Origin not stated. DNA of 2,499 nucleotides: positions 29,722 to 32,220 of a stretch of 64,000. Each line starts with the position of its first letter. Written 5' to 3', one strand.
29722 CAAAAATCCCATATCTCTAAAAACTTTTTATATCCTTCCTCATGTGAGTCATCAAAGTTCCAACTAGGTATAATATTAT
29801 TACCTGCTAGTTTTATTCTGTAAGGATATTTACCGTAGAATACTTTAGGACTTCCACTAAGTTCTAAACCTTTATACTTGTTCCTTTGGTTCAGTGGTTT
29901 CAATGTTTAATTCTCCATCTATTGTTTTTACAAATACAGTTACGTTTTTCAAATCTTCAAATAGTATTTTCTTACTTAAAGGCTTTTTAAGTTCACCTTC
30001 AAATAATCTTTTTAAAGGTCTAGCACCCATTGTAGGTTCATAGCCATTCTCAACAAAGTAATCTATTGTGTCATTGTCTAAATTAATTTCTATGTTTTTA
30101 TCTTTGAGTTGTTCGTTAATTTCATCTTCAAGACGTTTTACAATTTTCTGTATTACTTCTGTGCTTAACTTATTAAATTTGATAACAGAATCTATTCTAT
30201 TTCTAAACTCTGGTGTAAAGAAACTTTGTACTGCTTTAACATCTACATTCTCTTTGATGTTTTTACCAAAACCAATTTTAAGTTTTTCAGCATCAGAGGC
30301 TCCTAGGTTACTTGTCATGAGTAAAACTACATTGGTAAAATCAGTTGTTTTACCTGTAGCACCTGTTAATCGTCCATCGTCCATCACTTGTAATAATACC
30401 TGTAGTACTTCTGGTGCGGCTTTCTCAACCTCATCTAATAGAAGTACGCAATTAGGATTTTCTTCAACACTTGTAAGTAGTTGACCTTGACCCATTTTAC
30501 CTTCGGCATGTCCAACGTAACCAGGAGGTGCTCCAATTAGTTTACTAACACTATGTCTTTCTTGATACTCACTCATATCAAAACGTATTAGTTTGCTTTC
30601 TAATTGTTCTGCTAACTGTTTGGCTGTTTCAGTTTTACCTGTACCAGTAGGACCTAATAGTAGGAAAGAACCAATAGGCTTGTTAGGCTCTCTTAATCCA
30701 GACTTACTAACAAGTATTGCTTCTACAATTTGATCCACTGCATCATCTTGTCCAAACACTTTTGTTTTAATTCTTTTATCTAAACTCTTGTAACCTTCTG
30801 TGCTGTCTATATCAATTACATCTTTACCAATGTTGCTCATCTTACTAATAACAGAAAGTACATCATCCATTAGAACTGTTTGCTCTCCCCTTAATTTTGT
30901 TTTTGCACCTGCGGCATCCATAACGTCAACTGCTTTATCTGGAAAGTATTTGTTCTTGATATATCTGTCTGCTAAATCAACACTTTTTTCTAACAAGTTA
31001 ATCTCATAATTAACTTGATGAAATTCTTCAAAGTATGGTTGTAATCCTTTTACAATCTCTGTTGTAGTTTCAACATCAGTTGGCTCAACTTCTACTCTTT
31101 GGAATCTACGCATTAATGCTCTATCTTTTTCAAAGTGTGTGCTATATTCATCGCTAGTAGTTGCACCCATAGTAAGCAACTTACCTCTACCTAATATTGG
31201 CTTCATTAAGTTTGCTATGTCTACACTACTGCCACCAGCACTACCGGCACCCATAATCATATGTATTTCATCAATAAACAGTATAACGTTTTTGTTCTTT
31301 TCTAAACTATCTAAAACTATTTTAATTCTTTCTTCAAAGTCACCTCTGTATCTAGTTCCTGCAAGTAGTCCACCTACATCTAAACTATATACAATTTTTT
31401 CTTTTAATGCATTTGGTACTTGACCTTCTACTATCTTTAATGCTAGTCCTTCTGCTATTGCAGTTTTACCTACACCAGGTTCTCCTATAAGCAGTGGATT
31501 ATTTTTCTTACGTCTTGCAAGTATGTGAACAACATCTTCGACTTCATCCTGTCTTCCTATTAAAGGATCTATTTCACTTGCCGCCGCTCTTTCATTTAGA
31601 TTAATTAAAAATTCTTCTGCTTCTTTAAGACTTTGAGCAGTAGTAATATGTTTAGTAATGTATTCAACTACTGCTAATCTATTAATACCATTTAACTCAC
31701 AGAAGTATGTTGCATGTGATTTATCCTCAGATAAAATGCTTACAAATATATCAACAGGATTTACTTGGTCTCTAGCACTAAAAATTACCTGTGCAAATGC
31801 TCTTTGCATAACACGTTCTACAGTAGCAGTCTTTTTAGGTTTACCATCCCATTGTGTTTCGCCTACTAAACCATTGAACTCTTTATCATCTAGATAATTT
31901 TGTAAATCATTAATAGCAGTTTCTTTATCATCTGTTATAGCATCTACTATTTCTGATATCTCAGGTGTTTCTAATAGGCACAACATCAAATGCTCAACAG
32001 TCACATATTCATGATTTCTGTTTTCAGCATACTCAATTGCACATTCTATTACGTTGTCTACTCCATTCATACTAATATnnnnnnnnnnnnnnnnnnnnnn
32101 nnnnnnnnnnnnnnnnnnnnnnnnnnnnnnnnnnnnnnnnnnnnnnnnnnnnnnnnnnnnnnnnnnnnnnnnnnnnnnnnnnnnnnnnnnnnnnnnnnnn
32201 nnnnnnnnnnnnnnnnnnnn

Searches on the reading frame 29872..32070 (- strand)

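Call 35: search_protein_families(library=phrogs, proteins=[window:29872-32070:-], max_evalue=0.00001)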
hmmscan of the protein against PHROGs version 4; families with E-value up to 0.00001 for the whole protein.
window:29872-32070:- (732 aa): 16 families
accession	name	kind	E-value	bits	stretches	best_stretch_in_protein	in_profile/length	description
phrog_4871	-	other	2.9e-241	804.1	1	6-729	14-760/764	ATP-dependent protease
phrog_10401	-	other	3.8e-17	63.2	2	468-550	462-529/667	ATPase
phrog_3757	-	unknown function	3.8e-16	60.5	1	464-548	124-193/367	-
phrog_4339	-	unknown function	1.3e-15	58.6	1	470-505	55-90/552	-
phrog_168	-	DNA, RNA and nucleotide metabolism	1.3e-14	55.7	1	465-675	41-195/314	clamp loader of DNA polymerase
phrog_249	-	moron, auxiliary metabolic gene and host takeover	1.3e-14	55.3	1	434-569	107-223/380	porphyrin biosynthesis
phrog_8638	-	unknown function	5e-14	52.8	1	469-552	308-377/568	-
phrog_1297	-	other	8e-12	45.8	1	469-568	28-128/356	ATPase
phrog_5846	-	DNA, RNA and nucleotide metabolism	1.5e-09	38.6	0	169-274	17-108/380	clamp loader of DNA polymerase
phrog_16448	-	other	1.5e-09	37.7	0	432-568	420-544/680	ATPase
phrog_15585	-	unknown function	3.6e-09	36.5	1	437-564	323-445/793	-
phrog_3277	-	DNA, RNA and nucleotide metabolism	8.8e-08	33.2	0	184-269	5-87/168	DnaC-like helicase loader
phrog_7998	-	unknown function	5.8e-07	30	0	469-552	43-131/339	-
phrog_11838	-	DNA, RNA and nucleotide metabolism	6.4e-07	29.9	0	439-512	20-86/420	clamp loader of DNA polymerase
phrog_2107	-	other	7.1e-06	26.8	0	470-501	7-38/201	thymidylate kinase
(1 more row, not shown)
